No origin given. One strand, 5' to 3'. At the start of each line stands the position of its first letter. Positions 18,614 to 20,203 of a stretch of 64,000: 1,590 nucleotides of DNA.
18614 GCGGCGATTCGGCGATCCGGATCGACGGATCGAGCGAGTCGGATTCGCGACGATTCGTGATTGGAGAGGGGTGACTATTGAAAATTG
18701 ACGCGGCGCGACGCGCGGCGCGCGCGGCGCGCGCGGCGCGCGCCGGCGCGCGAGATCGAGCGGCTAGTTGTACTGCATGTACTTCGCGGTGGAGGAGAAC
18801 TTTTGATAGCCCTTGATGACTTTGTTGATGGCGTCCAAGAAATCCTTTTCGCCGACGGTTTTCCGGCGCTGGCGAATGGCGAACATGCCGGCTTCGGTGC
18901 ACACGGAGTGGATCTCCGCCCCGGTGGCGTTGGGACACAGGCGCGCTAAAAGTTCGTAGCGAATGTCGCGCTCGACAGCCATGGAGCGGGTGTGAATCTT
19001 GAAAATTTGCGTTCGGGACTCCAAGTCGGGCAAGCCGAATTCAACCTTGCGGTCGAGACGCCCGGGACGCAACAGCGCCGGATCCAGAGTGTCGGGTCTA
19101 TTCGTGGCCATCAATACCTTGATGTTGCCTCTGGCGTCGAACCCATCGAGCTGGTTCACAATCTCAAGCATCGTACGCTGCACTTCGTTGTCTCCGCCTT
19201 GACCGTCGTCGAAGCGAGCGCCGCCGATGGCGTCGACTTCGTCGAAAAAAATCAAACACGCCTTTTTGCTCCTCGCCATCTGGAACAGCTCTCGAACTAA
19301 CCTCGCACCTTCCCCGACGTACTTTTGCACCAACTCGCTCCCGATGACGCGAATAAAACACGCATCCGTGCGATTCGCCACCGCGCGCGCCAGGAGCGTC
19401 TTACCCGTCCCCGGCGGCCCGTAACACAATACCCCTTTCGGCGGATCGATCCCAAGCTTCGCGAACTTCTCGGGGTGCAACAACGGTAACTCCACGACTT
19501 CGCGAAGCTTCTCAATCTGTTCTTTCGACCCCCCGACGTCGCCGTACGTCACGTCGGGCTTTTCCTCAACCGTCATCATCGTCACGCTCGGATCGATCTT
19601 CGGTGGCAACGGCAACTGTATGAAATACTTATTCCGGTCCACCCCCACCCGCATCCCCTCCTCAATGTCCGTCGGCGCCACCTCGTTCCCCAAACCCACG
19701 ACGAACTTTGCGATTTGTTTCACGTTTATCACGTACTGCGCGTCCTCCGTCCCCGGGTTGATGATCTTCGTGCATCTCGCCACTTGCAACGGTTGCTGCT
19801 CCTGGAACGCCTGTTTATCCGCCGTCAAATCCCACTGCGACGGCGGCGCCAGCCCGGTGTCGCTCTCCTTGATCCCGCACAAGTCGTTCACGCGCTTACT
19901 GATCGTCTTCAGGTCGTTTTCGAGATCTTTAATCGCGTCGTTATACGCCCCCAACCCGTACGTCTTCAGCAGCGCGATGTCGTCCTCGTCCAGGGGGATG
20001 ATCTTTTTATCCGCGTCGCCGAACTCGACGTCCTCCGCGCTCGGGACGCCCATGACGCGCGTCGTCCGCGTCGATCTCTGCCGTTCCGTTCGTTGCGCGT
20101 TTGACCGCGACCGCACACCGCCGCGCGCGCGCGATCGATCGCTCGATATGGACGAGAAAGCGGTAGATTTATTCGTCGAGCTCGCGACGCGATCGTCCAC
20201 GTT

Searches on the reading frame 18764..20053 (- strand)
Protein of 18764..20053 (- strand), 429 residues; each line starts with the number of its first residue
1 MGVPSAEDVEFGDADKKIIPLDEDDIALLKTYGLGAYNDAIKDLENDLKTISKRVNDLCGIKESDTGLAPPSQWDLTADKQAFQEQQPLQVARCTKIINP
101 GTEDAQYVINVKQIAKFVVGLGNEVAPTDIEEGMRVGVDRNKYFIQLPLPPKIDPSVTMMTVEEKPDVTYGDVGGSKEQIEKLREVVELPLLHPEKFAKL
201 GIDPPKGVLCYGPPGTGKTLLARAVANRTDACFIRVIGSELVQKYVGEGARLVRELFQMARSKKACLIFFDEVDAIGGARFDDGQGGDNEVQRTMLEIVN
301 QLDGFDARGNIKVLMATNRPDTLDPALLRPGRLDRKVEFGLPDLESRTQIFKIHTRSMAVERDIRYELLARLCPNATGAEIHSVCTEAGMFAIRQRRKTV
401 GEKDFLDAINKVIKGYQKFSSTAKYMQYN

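Call 18: search_protein_families(library=pfam, proteins=[window:18764-20053:-], max_evalue=0.001)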
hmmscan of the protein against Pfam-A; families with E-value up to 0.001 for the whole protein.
window:18764-20053:- (429 aa): 6 families
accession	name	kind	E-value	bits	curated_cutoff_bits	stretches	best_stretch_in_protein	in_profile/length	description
PF00004.35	AAA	-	5.5e-41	140.5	21.2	1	208-341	1-131/131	ATPase family associated with various cellular activities (AAA)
PF21236.3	PRS7_OB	-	6.3e-37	125.4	26.7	1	84-150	3-69/69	26S proteasome regulatory subunit 7, OB domain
PF17862.7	AAA_lid_3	-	2.7e-11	43.3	27.2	1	363-406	1-44/45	AAA+ lid domain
PF13401.12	AAA_22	-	2.4e-05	25.1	27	0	208-237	8-40/130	AAA domain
PF13191.12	AAA_16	-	8.2e-05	23.6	32.6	0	205-229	24-48/167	AAA ATPase domain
PF07724.20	AAA_2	-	0.00049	20.6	27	0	208-301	6-101/166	AAA domain (Cdc48 subfamily)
